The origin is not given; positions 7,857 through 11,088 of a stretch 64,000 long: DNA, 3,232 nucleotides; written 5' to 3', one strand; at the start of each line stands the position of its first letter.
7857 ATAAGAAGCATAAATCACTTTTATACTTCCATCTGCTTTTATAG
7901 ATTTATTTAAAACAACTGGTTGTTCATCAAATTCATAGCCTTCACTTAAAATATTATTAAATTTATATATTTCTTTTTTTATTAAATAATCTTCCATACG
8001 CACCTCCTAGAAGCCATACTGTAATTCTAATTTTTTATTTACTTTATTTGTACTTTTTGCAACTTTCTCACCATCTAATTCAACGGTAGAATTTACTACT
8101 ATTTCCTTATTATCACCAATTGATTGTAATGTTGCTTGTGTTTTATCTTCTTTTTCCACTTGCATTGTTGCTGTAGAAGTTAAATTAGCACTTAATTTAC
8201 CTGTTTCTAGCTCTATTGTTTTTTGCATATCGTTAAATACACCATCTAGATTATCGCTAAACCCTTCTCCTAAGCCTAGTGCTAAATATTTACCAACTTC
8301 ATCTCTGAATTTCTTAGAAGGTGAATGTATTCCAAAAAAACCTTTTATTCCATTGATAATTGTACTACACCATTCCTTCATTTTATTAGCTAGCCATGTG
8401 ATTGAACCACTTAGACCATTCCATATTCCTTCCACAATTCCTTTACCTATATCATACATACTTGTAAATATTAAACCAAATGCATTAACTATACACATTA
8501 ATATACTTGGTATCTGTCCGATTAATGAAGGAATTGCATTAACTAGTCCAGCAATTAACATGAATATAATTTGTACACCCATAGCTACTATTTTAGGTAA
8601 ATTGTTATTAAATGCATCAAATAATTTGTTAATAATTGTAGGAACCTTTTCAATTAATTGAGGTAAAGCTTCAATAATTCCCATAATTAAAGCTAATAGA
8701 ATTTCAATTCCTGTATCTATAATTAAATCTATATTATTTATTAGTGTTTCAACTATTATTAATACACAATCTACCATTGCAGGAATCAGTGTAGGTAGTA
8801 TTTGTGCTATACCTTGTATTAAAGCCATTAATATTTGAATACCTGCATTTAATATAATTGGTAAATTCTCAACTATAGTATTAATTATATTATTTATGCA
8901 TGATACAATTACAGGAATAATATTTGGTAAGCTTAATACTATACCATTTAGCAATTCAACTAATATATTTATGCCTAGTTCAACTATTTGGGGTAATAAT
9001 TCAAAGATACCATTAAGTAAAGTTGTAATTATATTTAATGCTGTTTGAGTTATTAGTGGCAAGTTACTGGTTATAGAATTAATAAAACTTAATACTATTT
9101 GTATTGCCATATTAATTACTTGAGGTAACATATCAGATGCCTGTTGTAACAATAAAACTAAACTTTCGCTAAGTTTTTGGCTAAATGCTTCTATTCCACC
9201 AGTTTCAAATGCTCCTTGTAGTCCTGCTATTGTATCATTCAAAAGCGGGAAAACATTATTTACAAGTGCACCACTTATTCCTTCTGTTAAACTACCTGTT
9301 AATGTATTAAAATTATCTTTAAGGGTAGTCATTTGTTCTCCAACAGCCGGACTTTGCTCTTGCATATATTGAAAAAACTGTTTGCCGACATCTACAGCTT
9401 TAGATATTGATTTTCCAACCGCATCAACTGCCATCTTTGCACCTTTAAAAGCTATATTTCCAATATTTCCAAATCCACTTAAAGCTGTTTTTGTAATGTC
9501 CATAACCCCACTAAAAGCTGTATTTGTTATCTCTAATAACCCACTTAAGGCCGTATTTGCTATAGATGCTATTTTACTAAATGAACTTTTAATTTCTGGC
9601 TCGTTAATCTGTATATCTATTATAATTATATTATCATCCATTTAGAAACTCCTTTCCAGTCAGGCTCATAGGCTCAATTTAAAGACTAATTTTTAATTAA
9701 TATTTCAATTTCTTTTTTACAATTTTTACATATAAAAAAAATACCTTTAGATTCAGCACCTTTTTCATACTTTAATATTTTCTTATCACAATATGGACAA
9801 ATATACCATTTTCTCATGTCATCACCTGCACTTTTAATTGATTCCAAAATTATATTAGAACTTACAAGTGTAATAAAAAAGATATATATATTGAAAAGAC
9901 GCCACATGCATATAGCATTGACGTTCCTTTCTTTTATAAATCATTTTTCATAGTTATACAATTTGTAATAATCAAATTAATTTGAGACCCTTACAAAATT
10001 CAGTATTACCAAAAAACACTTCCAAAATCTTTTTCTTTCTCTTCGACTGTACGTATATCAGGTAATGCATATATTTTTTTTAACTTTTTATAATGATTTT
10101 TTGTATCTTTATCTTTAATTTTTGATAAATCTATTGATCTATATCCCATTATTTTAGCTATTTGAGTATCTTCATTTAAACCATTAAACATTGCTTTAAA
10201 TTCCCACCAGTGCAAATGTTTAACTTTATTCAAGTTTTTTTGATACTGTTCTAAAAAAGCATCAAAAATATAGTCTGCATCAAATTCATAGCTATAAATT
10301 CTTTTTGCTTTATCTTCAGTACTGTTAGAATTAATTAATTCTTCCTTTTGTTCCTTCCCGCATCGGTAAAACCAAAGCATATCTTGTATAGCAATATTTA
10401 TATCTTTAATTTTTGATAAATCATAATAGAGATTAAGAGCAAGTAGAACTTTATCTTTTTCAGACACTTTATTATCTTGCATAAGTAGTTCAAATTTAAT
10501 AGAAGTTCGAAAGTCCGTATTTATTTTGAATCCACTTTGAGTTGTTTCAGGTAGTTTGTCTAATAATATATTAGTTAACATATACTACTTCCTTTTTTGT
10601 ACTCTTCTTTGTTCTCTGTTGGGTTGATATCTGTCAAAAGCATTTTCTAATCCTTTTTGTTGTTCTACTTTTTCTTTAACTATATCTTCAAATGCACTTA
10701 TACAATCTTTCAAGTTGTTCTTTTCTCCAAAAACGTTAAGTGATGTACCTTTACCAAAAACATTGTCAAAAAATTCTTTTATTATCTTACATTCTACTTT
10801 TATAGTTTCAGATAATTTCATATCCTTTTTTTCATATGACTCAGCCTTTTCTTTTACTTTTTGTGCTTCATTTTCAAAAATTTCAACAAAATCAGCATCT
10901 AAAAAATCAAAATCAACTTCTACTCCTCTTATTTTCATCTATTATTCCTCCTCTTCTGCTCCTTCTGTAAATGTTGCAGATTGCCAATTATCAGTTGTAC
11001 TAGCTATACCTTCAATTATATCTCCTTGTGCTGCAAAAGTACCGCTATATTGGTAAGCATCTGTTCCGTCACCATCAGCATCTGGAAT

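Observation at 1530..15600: Head-less, integrase-less siphovirus-type tail cluster with intact switch and lysis genes: candidate F-type (non-contractile) tailocin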

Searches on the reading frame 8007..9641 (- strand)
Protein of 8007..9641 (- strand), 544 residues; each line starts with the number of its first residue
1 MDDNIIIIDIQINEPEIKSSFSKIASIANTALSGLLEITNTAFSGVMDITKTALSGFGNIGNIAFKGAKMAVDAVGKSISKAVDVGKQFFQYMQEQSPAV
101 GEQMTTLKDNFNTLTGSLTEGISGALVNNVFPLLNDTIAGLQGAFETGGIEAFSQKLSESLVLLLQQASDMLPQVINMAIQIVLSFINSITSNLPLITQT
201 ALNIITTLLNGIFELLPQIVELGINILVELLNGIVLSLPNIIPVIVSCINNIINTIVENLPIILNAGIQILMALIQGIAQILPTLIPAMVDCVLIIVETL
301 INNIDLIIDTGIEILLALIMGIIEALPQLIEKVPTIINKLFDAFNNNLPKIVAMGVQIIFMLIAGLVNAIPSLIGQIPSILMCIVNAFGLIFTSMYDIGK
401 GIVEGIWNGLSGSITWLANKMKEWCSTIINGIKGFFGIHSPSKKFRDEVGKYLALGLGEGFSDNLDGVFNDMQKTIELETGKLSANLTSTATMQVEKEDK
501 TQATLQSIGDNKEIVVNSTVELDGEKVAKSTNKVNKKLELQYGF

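Call 5: search_protein_families(library=pfam, max_evalue=0.01, proteins=[window:8007-9641:-])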
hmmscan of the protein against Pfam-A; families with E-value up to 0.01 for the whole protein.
window:8007-9641:- (544 aa): 0 families

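Call 7: search_protein_families(library=phrogs, max_evalue=0.001, proteins=[window:8007-9641:-])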
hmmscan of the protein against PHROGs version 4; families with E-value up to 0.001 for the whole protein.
window:8007-9641:- (544 aa): 19 families
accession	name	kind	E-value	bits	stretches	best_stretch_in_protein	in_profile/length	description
phrog_5493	-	tail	4.7e-51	175.2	1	15-522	555-1074/1102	tail length tape measure protein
phrog_4372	-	tail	2.7e-39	135.5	2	238-515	1134-1399/1681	tail length tape measure protein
phrog_58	-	tail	3.2e-38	132.8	1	17-489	557-991/1544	tail length tape measure protein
phrog_1272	-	tail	1.5e-37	130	3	383-537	1426-1593/1606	tail length tape measure protein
phrog_1204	-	tail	1.1e-30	107.4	3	232-436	818-1006/1483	tail protein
phrog_24198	-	unknown function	6.8e-30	105.7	2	263-507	51-283/350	-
phrog_4200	-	tail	6.1e-23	82.2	1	55-501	285-642/732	tail length tape measure protein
phrog_305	-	tail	2.8e-21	76.9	1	40-473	342-746/1001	tail length tape measure protein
phrog_28775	-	tail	2.7e-14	53.1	2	225-437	380-603/1303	tail length tape measure protein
phrog_1686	-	tail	8e-13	48.1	1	379-533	1034-1195/1224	tail length tape measure protein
phrog_26805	-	unknown function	1.5e-11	44.3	1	166-466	286-593/697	-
phrog_5218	-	unknown function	5.7e-08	32.3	1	394-529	1343-1475/1599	-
phrog_5448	-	tail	7.2e-08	30.7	1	38-473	1504-1900/3103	tail length tape measure protein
phrog_3336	-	tail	4.9e-06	26.4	0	302-511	429-656/1051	tail length tape measure protein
phrog_25849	-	unknown function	5.5e-06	26.2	1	383-489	378-484/544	-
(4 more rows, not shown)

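Call 97: search_solved_structures(query=window:8007-9641:-, max_evalue=1)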
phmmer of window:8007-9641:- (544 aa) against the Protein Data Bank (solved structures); distinct sequences matched with E-value up to 1: 6.
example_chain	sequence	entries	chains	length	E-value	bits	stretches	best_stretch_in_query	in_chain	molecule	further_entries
6v8i_CF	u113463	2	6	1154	0.00071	22.1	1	182-473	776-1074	Tape Measure Protein, gp57 | Tape measure protein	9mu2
5vch_A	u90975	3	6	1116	0.021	17.2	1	110-215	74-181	Kap123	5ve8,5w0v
9j1k_J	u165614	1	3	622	0.13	14.5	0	52-437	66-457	FtbJ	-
1w9c_A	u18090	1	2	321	0.37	13.1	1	224-324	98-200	CRM1 PROTEIN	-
8ok9_C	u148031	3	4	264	0.59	12.4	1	21-124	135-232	Archaeoglobus fulgidus AfAgo-N protein | Archaeoglobus fulgidus AfAgo-N protein representing N-L1-L2 domains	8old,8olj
8pvv_C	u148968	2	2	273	0.64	12.3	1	21-124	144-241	Archaeoglobus fulgidus AfAgo-N protein | AfAgo-N protein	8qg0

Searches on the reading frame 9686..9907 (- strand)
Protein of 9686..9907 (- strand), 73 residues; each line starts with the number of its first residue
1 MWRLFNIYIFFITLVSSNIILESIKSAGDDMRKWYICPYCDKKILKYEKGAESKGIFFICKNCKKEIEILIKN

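Call 5: search_protein_families(library=pfam, max_evalue=0.01, proteins=[window:9686-9907:-])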
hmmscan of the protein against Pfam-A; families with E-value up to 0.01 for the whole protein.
window:9686-9907:- (73 aa): 4 families
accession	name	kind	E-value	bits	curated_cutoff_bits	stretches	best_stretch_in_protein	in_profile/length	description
PF01096.23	Zn_ribbon_TFIIS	-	0.0012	19.1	21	0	51-65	22-36/39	Transcription factor S-II (TFIIS)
PF08209.17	Sgf11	-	0.0013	18.7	26.4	0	57-68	4-15/33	Sgf11 (transcriptional regulation protein)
PF18439.7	zf_UBZ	-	0.0025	17.9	25.6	0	35-49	3-17/32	Ubiquitin-Binding Zinc Finger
PF08274.17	Zn_Ribbon_YjdM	-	0.0031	17.9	30.8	0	55-68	17-30/30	PhnA Zinc-Ribbon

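Call 7: search_protein_families(library=phrogs, max_evalue=0.001, proteins=[window:9686-9907:-])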
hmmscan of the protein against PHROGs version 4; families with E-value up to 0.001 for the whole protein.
window:9686-9907:- (73 aa): 0 families

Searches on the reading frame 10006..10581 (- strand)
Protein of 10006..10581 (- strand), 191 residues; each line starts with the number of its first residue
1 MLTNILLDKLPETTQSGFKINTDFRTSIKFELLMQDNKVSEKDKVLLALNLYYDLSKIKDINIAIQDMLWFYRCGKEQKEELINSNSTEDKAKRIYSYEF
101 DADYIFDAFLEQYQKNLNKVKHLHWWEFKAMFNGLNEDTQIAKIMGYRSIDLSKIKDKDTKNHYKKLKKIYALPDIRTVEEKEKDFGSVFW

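Call 5: search_protein_families(library=pfam, max_evalue=0.01, proteins=[window:10006-10581:-])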
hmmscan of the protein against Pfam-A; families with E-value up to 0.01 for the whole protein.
window:10006-10581:- (191 aa): 1 family
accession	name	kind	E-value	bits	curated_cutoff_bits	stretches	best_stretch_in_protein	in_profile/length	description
PF06854.16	Phage_Gp15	-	2.6e-50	171.2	23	1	8-173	3-170/170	Bacteriophage Gp15 protein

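Call 7: search_protein_families(library=phrogs, max_evalue=0.001, proteins=[window:10006-10581:-])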
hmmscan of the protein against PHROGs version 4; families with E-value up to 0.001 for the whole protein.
window:10006-10581:- (191 aa): 1 family
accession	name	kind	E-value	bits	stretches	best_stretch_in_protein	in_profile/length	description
phrog_706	-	unknown function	7e-49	167.2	1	5-185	3-194/201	-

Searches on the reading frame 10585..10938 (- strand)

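Call 5: search_protein_families(library=pfam, max_evalue=0.01, proteins=[window:10585-10938:-])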
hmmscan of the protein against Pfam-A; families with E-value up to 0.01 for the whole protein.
window:10585-10938:- (117 aa): 1 family
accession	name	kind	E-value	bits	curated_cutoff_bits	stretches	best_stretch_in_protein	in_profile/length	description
PF20378.3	DUF6673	-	5e-29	101.4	24.5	1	1-114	1-113/114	Family of unknown function (DUF6673)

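Call 7: search_protein_families(library=phrogs, max_evalue=0.001, proteins=[window:10585-10938:-])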
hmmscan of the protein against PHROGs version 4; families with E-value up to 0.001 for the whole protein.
window:10585-10938:- (117 aa): 2 families
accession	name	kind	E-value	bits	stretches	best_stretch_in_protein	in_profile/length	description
phrog_4450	-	unknown function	1.7e-31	109.9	1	1-115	2-120/120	-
phrog_1061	-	unknown function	3.1e-06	28.5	1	2-104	17-129/135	-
